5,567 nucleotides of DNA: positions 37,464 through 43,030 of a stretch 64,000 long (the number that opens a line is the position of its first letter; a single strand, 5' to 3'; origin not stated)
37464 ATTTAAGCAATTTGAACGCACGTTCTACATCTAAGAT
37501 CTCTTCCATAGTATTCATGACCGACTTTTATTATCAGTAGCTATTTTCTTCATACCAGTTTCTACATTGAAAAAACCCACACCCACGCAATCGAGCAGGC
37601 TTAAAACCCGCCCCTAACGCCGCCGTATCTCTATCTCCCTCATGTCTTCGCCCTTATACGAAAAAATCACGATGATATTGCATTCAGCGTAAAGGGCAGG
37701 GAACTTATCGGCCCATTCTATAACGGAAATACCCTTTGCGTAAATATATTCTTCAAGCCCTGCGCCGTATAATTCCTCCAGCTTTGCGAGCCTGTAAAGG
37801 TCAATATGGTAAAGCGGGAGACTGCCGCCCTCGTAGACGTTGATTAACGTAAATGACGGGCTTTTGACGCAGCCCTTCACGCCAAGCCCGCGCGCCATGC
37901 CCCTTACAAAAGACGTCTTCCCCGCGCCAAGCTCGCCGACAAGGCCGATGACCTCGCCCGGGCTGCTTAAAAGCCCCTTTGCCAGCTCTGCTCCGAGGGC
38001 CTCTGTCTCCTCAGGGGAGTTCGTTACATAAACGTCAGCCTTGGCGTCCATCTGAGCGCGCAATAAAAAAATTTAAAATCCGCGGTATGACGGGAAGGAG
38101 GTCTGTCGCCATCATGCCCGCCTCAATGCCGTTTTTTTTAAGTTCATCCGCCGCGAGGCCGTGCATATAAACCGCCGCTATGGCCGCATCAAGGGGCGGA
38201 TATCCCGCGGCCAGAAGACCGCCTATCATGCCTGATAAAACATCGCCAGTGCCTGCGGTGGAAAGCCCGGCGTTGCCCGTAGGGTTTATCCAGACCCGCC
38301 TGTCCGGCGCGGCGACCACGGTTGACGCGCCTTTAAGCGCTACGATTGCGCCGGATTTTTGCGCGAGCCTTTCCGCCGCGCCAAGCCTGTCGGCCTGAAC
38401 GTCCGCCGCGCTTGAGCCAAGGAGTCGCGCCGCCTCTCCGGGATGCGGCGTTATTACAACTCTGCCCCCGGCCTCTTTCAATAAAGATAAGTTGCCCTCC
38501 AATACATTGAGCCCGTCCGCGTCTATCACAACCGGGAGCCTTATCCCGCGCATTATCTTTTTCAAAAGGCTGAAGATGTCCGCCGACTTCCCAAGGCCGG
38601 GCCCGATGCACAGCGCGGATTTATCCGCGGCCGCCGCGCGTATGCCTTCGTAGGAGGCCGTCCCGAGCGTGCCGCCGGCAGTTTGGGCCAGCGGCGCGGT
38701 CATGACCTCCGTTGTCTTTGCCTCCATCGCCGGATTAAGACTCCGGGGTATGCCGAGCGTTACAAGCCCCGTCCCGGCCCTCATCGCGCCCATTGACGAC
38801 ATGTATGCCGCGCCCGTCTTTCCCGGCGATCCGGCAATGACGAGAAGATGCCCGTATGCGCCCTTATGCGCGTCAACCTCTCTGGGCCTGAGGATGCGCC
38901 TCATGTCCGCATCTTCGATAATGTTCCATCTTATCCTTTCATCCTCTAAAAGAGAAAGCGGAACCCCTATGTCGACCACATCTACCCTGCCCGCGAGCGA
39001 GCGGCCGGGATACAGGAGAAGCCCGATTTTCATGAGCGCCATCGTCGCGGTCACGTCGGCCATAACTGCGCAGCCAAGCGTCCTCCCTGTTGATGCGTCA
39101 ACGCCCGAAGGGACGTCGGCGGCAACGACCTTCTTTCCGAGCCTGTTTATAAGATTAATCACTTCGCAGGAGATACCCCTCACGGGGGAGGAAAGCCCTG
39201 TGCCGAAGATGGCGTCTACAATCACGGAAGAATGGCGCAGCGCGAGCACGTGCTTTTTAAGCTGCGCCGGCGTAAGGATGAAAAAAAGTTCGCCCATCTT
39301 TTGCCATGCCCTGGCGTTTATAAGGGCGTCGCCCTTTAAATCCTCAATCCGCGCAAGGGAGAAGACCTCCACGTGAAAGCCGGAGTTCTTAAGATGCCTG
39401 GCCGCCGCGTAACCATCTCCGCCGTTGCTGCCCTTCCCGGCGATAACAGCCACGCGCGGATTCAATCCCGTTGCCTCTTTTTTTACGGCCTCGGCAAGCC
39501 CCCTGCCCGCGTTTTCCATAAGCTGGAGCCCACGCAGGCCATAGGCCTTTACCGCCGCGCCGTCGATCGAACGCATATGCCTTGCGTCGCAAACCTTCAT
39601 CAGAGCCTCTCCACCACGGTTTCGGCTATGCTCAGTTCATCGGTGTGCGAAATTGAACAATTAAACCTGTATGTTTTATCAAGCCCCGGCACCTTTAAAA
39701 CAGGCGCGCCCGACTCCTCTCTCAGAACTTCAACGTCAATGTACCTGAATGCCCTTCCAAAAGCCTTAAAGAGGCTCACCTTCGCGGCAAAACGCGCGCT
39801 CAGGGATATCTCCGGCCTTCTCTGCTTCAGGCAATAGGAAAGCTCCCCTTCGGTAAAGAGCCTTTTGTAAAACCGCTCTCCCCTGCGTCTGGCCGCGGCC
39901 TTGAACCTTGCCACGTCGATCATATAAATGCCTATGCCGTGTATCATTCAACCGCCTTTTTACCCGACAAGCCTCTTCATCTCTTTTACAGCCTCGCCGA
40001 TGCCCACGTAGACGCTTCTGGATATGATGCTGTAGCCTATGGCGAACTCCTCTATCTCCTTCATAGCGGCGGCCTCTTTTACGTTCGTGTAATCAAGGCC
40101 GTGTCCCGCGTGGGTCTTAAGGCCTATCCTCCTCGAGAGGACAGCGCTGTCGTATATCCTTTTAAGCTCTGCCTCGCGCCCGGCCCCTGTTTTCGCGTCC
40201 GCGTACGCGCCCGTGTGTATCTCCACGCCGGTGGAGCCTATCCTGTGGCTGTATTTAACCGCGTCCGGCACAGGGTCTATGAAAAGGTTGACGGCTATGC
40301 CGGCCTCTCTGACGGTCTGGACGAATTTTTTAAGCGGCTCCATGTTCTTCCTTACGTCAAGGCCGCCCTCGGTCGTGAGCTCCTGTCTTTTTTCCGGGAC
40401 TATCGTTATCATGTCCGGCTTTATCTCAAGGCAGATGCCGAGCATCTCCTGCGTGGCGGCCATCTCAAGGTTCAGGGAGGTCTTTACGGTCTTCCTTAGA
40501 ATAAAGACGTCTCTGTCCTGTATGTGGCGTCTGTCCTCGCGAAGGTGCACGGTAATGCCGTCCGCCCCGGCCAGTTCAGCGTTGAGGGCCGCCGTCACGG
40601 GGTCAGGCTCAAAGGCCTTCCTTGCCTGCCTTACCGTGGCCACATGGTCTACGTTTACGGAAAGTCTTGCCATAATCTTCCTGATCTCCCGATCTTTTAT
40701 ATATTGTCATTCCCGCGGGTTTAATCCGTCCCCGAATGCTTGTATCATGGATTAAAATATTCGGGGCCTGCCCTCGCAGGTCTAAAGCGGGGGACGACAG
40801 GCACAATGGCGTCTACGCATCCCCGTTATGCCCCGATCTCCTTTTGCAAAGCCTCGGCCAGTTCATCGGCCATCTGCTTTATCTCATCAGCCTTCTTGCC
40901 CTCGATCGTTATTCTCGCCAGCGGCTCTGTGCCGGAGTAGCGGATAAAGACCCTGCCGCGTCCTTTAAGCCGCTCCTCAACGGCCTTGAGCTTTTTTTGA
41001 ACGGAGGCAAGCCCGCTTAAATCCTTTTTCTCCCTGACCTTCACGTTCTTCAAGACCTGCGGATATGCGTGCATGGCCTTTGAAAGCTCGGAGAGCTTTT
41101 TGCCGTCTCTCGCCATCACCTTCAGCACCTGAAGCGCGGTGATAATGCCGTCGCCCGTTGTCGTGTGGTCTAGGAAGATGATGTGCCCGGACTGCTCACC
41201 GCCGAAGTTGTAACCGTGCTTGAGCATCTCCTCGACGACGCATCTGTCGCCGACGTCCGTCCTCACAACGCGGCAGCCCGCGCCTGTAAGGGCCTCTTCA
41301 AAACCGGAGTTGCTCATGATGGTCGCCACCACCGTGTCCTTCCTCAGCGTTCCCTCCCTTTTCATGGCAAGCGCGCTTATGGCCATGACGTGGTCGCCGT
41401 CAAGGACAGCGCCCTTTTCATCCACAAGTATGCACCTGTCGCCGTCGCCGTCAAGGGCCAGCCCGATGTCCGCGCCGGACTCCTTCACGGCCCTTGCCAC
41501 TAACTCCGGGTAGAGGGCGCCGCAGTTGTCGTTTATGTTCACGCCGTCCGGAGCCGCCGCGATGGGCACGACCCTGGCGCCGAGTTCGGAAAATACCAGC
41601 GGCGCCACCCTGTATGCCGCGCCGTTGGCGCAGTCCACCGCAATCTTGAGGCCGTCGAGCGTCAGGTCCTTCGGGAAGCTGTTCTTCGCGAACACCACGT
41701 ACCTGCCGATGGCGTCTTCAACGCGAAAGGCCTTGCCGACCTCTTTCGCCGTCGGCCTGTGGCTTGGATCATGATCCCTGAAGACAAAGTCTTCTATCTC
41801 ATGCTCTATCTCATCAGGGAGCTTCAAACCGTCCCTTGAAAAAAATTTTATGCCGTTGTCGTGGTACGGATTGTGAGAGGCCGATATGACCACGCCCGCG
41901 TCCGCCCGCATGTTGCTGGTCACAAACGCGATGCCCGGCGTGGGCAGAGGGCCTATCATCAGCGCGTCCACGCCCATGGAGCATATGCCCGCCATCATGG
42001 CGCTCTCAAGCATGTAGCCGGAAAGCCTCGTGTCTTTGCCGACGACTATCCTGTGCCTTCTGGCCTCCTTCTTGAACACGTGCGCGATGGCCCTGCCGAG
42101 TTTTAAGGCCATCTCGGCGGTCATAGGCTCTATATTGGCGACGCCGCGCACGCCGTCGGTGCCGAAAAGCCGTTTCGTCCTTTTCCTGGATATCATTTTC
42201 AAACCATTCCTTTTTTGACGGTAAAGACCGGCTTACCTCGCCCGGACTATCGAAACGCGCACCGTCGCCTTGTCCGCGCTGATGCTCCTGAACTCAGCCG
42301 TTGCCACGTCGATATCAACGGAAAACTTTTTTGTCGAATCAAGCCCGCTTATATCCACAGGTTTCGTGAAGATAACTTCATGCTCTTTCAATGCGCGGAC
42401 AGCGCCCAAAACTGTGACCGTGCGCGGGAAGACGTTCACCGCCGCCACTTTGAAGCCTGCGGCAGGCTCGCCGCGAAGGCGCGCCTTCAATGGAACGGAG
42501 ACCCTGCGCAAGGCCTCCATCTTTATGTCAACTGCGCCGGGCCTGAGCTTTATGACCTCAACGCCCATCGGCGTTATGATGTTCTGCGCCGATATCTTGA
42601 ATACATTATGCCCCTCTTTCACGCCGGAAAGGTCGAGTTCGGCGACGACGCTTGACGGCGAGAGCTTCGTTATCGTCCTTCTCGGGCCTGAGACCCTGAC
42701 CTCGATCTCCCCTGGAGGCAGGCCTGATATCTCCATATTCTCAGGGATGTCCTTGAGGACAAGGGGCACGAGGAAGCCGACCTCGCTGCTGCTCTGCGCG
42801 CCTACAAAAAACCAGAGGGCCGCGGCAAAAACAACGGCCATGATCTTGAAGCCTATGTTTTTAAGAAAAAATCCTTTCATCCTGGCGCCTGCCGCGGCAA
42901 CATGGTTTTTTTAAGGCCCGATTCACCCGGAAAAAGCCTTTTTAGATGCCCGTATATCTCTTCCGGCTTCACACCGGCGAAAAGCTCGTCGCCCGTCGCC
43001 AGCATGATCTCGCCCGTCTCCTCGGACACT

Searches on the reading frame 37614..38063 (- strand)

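Call 48: search_protein_families(library=pfam, proteins=[window:37614-38063:-], max_evalue=0.00001)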
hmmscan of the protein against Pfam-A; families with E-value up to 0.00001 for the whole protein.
window:37614-38063:- (149 aa): 1 family
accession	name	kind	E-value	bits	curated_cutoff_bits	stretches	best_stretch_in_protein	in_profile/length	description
PF02367.23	TsaE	-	7.7e-36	123.3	26.6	1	15-142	2-126/128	Threonylcarbamoyl adenosine biosynthesis protein TsaE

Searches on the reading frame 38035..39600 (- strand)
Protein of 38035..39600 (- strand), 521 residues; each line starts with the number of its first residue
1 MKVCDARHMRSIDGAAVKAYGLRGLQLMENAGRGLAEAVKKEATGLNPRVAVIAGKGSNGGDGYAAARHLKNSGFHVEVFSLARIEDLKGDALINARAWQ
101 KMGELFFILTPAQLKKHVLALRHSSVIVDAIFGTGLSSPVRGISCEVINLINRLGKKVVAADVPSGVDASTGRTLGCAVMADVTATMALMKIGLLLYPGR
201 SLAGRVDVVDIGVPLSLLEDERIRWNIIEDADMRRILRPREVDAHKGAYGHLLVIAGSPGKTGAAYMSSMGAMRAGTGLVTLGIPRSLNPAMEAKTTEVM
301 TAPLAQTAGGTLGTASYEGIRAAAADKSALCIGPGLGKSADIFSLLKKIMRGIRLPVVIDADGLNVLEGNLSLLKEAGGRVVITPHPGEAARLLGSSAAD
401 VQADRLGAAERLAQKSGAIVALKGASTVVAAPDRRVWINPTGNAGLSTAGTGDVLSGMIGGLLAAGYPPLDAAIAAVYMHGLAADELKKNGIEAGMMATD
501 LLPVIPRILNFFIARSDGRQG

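Call 48: search_protein_families(library=pfam, proteins=[window:38035-39600:-], max_evalue=0.00001)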
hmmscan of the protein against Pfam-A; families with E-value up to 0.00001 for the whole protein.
window:38035-39600:- (521 aa): 2 families
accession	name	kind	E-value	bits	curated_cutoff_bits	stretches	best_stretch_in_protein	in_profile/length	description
PF01256.23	Carb_kinase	-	1.4e-59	202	27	1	252-507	1-242/242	NAD(P)H-hydrate dehydratase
PF03853.21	YjeF_N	-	8.6e-46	156.4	24.9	1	26-193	3-169/169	YjeF-related protein N-terminus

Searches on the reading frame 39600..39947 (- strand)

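Call 48: search_protein_families(library=pfam, proteins=[window:39600-39947:-], max_evalue=0.00001)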
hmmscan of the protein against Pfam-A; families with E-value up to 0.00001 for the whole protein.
window:39600-39947:- (115 aa): 1 family
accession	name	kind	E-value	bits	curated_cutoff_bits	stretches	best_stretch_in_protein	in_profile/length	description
PF01648.25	ACPS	-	2.1e-09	37.8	25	1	10-100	4-102/111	4'-phosphopantetheinyl transferase superfamily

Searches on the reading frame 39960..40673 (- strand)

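Call 48: search_protein_families(library=pfam, proteins=[window:39960-40673:-], max_evalue=0.00001)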
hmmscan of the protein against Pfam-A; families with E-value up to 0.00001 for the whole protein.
window:39960-40673:- (237 aa): 1 family
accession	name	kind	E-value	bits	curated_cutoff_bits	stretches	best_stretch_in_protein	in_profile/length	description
PF03740.19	PdxJ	-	2.9e-96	321.6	24.5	1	3-235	1-233/234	Pyridoxal phosphate biosynthesis protein PdxJ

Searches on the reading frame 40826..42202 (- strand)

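Call 48: search_protein_families(library=pfam, proteins=[window:40826-42202:-], max_evalue=0.00001)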
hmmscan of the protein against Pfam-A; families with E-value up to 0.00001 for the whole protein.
window:40826-42202:- (458 aa): 4 families
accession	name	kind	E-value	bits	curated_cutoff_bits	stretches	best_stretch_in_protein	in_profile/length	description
PF02878.22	PGM_PMM_I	-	1.1e-46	158.4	22.5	1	11-142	2-133/138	Phosphoglucomutase/phosphomannomutase, alpha/beta/alpha domain I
PF02880.22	PGM_PMM_III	-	5.7e-40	136.5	20.7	1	268-378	1-113/115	Phosphoglucomutase/phosphomannomutase, alpha/beta/alpha domain III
PF00408.26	PGM_PMM_IV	-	2.6e-16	59.9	23.1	1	384-451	1-68/68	Phosphoglucomutase/phosphomannomutase, C-terminal domain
PF02879.22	PGM_PMM_II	-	5.6e-16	59.4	29.3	1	168-264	3-103/103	Phosphoglucomutase/phosphomannomutase, alpha/beta/alpha domain II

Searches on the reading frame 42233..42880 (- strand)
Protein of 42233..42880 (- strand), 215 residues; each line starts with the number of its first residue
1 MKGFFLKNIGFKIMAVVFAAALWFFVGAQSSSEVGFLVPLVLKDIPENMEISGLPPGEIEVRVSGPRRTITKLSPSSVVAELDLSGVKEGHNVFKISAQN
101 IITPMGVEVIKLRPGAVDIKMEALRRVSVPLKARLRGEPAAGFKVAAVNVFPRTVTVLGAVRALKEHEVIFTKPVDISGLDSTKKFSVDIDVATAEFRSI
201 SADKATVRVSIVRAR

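Call 48: search_protein_families(library=pfam, proteins=[window:42233-42880:-], max_evalue=0.00001)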
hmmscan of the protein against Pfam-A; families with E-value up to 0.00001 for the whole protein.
window:42233-42880:- (215 aa): 1 family
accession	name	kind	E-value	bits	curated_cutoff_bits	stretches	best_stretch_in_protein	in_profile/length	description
PF07949.17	YbbR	-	5.7e-18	65.4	22.3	2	38-118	1-78/81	YbbR-like protein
